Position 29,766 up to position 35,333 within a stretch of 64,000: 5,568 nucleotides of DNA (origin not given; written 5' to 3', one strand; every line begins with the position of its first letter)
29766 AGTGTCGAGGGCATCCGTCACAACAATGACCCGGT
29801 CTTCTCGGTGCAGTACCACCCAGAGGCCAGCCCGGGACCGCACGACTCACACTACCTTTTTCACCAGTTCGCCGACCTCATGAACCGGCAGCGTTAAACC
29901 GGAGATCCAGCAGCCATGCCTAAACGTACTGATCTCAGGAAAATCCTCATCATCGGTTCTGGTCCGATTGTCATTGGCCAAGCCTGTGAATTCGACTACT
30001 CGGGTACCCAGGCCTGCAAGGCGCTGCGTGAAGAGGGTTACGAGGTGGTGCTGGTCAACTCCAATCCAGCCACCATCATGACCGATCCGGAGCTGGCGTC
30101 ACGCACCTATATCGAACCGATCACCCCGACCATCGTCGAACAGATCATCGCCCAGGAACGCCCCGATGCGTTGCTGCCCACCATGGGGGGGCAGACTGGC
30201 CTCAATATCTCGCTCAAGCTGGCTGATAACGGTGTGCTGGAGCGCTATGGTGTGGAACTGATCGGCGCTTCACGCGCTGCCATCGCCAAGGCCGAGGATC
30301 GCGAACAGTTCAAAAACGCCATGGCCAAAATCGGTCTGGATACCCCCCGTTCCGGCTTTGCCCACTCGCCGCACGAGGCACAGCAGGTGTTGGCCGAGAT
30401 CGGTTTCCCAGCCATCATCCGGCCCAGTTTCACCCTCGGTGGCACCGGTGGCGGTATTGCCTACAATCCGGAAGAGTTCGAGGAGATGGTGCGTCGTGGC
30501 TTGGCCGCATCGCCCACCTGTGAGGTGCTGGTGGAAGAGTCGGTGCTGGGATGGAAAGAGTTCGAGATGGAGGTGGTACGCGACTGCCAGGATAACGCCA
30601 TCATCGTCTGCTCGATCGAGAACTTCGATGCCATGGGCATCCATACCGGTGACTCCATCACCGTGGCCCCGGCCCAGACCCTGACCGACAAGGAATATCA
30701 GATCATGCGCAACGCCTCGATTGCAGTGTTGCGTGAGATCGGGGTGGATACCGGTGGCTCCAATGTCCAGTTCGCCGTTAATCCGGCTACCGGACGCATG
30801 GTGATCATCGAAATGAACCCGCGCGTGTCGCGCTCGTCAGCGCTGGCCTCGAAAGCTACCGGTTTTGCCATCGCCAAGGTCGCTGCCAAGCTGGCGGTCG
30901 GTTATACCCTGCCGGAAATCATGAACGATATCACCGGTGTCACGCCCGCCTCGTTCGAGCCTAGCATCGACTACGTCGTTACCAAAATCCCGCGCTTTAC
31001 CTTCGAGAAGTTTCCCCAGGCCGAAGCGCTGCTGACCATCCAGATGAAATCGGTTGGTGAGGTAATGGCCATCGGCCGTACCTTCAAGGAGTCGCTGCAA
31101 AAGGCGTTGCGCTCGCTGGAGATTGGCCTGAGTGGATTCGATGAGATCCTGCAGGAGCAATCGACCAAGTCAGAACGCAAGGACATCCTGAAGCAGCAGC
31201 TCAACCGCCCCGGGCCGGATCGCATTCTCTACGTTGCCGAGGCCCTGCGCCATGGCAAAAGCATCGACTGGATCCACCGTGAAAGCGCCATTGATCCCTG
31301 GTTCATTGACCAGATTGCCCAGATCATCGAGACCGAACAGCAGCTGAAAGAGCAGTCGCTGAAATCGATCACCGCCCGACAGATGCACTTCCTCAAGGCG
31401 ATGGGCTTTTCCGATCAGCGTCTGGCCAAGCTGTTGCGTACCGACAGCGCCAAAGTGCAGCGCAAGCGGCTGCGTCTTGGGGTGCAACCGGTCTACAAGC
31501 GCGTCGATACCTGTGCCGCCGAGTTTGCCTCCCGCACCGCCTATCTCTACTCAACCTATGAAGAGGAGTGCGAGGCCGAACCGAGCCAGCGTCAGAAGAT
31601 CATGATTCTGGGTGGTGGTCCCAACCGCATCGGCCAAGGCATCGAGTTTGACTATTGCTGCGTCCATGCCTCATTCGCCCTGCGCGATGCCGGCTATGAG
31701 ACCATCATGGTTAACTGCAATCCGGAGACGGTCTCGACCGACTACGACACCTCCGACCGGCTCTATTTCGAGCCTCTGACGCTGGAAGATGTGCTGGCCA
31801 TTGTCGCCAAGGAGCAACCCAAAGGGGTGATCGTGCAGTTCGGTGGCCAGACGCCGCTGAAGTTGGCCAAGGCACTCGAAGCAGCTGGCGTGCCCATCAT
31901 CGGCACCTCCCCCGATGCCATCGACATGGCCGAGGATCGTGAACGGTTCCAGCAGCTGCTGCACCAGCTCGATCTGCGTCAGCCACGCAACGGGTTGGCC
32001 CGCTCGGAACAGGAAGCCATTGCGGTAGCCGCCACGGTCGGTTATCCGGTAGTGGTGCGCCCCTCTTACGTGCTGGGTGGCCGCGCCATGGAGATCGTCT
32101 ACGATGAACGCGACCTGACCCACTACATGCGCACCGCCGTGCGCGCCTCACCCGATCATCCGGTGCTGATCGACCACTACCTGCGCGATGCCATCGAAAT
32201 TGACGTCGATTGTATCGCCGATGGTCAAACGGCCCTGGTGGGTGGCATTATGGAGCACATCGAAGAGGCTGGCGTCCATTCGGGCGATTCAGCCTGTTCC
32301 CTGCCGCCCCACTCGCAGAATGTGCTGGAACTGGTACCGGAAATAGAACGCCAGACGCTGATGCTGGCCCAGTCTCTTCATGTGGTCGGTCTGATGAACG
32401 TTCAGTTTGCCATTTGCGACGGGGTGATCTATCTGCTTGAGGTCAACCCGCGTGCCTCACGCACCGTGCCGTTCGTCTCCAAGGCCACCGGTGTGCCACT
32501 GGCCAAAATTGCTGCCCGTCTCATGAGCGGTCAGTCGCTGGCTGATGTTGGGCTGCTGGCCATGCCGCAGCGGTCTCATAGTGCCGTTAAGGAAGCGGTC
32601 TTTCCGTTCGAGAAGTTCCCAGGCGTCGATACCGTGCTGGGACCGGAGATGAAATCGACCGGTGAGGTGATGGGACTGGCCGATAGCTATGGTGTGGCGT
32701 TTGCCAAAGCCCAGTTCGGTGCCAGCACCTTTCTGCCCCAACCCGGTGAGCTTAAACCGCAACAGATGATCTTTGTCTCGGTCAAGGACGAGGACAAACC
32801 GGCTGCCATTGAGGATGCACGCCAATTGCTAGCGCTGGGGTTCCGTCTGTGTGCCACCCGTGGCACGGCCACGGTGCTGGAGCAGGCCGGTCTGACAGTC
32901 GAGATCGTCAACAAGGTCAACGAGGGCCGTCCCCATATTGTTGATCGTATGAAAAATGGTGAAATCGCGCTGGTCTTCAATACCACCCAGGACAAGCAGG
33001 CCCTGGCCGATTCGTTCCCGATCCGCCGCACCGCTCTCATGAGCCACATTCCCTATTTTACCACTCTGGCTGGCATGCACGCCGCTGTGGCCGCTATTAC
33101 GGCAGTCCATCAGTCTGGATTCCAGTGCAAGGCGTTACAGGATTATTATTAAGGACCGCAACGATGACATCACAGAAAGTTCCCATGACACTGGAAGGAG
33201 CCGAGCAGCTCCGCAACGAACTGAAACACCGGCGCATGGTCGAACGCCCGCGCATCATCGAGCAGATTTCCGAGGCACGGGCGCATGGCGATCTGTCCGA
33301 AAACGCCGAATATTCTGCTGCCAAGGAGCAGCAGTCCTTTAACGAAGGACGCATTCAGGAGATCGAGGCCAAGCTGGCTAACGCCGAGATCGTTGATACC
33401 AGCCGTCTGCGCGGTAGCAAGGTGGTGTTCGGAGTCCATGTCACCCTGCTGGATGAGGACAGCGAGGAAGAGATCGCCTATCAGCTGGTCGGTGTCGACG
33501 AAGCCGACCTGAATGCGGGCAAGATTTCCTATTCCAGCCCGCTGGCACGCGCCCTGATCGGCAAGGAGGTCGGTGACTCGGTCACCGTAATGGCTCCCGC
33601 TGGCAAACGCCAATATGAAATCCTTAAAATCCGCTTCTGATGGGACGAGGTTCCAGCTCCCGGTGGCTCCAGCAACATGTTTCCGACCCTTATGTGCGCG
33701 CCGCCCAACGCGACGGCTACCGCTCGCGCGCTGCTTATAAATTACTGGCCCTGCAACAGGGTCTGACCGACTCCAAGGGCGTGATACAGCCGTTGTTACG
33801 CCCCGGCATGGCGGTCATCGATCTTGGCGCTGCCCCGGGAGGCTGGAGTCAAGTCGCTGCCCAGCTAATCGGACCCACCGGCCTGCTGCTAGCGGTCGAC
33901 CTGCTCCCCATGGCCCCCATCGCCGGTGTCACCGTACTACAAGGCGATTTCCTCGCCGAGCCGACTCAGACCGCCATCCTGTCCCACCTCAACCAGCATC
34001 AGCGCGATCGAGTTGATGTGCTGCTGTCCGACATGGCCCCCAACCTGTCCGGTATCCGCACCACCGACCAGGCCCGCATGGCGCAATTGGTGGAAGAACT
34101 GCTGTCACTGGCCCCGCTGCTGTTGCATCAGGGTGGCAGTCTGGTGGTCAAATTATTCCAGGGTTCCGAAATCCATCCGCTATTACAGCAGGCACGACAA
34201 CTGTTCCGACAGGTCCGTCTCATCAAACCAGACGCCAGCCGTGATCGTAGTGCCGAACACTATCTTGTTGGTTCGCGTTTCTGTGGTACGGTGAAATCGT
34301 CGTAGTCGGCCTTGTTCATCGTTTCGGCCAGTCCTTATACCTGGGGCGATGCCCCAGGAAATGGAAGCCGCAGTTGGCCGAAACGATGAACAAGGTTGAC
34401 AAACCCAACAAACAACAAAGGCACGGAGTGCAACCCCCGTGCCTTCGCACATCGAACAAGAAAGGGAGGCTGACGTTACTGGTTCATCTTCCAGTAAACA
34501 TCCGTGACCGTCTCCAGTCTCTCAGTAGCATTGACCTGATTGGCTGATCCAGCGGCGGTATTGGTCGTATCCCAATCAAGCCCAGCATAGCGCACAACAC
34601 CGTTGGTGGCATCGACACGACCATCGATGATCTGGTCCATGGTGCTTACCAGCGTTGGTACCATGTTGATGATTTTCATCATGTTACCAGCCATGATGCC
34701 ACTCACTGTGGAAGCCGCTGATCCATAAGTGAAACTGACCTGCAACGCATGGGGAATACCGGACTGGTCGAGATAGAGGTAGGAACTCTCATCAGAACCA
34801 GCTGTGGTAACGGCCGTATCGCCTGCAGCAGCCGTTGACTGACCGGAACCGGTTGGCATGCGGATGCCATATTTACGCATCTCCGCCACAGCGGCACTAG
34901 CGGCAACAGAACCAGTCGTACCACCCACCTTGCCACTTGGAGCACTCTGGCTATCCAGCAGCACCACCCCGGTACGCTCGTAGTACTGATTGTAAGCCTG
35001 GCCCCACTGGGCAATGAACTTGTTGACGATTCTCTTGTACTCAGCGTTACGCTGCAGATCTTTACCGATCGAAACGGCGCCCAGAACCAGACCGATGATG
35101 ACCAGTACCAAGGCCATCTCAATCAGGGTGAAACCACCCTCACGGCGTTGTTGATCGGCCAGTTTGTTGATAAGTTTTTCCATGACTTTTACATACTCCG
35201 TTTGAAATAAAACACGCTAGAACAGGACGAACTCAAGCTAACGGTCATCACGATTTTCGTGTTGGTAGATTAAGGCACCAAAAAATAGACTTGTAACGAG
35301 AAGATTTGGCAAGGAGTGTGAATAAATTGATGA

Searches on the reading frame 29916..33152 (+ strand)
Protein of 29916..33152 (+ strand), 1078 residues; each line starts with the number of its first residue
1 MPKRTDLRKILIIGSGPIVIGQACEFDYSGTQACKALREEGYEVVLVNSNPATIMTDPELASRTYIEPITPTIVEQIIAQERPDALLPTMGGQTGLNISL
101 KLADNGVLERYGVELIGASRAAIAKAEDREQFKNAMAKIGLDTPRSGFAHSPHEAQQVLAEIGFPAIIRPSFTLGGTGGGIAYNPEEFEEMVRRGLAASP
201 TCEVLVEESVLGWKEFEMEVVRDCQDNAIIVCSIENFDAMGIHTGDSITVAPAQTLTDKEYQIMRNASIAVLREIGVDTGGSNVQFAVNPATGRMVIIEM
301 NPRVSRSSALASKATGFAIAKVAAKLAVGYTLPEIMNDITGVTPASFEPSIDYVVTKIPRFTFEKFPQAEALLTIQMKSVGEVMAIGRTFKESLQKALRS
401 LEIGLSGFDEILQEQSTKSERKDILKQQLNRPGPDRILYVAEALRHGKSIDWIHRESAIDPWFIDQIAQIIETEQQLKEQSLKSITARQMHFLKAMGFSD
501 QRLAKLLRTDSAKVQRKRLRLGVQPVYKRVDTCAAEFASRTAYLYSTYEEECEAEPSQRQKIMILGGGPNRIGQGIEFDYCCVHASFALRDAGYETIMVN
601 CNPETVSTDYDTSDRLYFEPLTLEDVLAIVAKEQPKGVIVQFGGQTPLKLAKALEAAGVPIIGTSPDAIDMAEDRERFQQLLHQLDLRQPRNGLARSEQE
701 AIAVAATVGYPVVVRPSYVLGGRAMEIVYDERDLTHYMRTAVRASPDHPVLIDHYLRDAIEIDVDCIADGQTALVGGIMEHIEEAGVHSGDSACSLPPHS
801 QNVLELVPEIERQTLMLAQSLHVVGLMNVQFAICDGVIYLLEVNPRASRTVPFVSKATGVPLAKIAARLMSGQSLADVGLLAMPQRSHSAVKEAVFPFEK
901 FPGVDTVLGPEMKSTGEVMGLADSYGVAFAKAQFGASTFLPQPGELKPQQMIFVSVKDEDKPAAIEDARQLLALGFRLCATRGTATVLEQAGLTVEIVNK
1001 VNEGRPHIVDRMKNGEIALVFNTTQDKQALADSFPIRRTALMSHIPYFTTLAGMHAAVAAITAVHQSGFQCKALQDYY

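Call 7: search_protein_families(library=pfam, proteins=[window:29916-33152:+], max_evalue=0.001)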
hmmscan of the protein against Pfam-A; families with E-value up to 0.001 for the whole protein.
window:29916-33152:+ (1078 aa): 13 families
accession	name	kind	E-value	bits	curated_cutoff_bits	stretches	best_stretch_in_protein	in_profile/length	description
PF02786.22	CPSase_L_D2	-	4.7e-106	353.5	19.8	2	128-334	1-210/211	Carbamoyl-phosphate synthase L chain, ATP binding domain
PF25596.1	CPSase_L_D1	-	6.4e-101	332.9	27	2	559-670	2-117/118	Carbamoyl phosphate synthase preATP-grasp domain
PF02787.25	CPSase_L_D3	-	2.6e-25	88.6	26.6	1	428-506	2-79/80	Carbamoyl-phosphate synthetase large chain, oligomerisation domain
PF02142.27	MGS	-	1.5e-22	80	24.1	1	965-1049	3-94/94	MGS-like domain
PF02222.28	ATP-grasp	-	5.7e-14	52.6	27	2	681-847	2-163/179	ATP-grasp domain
PF07478.18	Dala_Dala_lig_C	-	6.1e-11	42.6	24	1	153-302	26-174/204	D-ala D-ala ligase C-terminus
PF15632.11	ATPgrasp_Ter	-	1.4e-10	41.5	29.1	1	750-874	5-112/131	ATP-grasp in the biosynthetic pathway with Ter operon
PF08443.16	RimK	-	1.7e-06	28.2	21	0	672-844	1-164/188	RimK-like ATP-grasp domain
PF01071.24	GARS_A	-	3.3e-06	27.5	27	0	132-263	6-145/194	Phosphoribosylglycinamide synthetase, ATP-grasp (A) domain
PF13549.11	ATP-grasp_5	-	3.6e-06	27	27.6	0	677-715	14-52/221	ATP-grasp domain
PF02655.19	ATP-grasp_3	-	3.9e-06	27.5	23.2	1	678-847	7-157/160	ATP-grasp domain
PF13535.11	ATP-grasp_4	-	0.00019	21.5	27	0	164-303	3-151/160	ATP-grasp domain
PF13380.12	CoA_binding_2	-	0.00056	20.8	22.8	0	19-86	5-71/116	CoA binding domain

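Call 18: list_cluster_members(proteins=[window:29916-33152:+, window:33125-33640:+, window:28755-29897:+, window:45400-46830:-, window:26381-27502:+, window:14716-16950:+])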
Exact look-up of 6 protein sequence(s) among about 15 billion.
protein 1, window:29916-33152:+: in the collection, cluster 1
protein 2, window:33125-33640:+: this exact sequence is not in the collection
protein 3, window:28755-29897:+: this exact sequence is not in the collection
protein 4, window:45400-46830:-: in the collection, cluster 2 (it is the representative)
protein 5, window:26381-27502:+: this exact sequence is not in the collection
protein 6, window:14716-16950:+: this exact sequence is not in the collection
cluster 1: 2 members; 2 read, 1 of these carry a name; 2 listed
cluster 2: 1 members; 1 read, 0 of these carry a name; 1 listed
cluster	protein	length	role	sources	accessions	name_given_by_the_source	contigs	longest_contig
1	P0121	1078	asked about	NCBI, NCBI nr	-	-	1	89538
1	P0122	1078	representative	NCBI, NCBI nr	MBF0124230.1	MAG: carbamoyl-phosphate synthase large subunit [Magnetococcales bacterium] | carbamoyl-phosphate synthase large subunit [Magnetococcales bacterium]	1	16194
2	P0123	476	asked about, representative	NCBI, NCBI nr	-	-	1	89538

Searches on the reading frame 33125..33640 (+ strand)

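Call 7: search_protein_families(library=pfam, proteins=[window:33125-33640:+], max_evalue=0.001)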
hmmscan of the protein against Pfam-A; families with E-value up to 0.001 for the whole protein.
window:33125-33640:+ (171 aa): 2 families
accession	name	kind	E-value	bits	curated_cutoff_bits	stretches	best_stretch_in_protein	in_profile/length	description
PF03449.20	GreA_GreB_N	-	3e-30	104.7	24.5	1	19-89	1-71/71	Transcription elongation factor, N-terminal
PF01272.25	GreA_GreB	-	6e-28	97.1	26.9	1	98-170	4-76/77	Transcription elongation factor, GreA/GreB, C-term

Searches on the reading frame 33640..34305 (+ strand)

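Call 72: search_protein_families(library=pfam, proteins=[window:33640-34305:+], max_evalue=0.001)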
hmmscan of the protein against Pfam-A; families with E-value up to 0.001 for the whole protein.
window:33640-34305:+ (221 aa): 1 family
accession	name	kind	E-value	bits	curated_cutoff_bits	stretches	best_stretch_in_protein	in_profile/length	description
PF01728.25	FtsJ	-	2.2e-49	168.3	24.1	1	27-214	1-181/181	FtsJ-like methyltransferase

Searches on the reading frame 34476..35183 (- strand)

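Call 14: search_protein_families(library=pfam, proteins=[window:34476-35183:-], max_evalue=0.00001)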
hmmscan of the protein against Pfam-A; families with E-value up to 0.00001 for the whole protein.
window:34476-35183:- (235 aa): 1 family
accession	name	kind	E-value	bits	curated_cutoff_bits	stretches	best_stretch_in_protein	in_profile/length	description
PF07963.17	N_methyl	-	6.8e-07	29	21.2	1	13-37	2-26/27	Prokaryotic N-terminal methylation motif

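Call 84: search_protein_families(library=ncbifam, proteins=[window:34476-35183:-], max_evalue=0.00001)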
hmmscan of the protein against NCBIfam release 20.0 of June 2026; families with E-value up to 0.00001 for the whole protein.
window:34476-35183:- (235 aa): 1 family
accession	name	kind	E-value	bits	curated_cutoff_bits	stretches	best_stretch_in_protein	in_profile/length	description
TIGR01708.2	typeII_sec_gspH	equivalog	7.3e-08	32.6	80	1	16-63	2-50/169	type II secretion system minor pseudopilin GspH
